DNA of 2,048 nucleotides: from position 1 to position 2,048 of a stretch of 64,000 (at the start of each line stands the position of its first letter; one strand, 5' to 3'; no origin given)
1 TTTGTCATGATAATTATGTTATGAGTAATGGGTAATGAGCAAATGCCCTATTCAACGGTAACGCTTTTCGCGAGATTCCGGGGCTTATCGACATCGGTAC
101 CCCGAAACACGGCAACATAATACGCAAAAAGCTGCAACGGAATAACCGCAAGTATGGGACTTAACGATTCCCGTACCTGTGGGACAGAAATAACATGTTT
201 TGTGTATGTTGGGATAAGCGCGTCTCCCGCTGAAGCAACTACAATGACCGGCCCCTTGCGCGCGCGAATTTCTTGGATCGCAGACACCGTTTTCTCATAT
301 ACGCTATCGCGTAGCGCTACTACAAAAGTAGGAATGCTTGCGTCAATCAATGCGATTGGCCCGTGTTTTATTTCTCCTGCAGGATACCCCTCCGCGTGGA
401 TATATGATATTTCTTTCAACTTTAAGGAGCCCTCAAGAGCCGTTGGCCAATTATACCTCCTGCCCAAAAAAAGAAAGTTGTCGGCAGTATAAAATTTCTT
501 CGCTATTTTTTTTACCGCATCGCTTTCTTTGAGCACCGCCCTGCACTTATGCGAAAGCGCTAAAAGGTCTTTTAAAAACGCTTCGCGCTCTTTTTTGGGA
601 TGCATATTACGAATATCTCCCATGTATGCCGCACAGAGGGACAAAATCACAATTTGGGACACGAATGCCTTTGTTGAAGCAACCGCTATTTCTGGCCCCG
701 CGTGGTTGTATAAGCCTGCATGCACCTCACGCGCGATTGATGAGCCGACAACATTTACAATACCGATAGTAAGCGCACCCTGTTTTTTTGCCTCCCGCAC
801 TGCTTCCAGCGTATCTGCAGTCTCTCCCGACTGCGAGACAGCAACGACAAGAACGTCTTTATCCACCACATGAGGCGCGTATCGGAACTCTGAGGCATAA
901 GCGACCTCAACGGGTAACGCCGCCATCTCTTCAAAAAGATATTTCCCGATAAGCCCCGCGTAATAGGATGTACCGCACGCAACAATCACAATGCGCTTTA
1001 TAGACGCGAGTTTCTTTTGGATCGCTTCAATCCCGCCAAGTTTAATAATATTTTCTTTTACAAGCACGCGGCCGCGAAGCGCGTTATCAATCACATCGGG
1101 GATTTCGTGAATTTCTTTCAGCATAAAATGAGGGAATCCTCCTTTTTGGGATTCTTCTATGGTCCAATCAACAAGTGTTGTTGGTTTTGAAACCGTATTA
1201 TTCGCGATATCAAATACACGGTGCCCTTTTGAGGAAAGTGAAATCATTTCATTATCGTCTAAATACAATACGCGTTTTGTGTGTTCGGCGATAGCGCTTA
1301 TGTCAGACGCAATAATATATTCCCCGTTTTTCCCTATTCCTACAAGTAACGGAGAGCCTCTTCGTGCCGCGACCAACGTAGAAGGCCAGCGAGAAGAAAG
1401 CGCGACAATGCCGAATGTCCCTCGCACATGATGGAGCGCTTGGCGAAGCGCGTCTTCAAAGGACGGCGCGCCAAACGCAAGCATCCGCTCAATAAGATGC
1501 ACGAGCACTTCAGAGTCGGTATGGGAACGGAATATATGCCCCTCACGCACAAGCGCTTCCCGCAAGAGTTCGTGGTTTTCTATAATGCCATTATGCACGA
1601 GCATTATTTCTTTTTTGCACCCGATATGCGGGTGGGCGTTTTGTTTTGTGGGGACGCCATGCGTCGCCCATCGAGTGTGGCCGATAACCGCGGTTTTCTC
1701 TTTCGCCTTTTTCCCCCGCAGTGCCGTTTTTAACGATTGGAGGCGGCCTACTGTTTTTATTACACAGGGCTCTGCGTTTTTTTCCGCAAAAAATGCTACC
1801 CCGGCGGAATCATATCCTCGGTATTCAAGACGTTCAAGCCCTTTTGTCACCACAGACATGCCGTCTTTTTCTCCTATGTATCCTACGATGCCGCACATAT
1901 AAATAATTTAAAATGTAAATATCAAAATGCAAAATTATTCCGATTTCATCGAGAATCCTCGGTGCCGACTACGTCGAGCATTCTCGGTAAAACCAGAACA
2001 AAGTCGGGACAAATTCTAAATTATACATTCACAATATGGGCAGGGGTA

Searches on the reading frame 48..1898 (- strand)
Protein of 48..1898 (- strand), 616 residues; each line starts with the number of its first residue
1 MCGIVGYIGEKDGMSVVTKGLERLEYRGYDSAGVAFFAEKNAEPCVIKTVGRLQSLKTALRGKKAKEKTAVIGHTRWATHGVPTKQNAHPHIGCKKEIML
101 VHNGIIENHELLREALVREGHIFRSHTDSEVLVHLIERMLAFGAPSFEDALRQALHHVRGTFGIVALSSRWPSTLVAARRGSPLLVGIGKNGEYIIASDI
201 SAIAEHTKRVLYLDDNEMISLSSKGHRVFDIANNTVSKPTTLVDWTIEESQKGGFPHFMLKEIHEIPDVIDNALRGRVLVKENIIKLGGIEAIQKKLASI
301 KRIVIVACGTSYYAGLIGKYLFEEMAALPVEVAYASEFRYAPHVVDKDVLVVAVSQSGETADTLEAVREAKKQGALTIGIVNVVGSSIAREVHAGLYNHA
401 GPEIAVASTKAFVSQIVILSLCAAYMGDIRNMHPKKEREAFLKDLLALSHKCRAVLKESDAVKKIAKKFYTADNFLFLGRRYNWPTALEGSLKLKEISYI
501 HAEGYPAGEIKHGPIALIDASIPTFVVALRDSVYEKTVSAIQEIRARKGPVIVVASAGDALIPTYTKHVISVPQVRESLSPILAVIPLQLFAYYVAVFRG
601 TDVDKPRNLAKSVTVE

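Call 76: search_protein_families(library=pfam, proteins=[window:48-1898:-], max_evalue=0.00001)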
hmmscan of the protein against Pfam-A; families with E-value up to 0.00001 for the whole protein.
window:48-1898:- (616 aa): 3 families
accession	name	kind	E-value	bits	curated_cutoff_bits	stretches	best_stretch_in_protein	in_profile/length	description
PF01380.27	SIS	-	8.6e-55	184.5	25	2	296-423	1-129/131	SIS domain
PF13522.11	GATase_6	-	7.6e-19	68.5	27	1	66-197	8-128/130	Glutamine amidotransferase domain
PF13537.11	GATase_7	-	3.8e-14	53.2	25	1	82-204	7-122/123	Glutamine amidotransferase domain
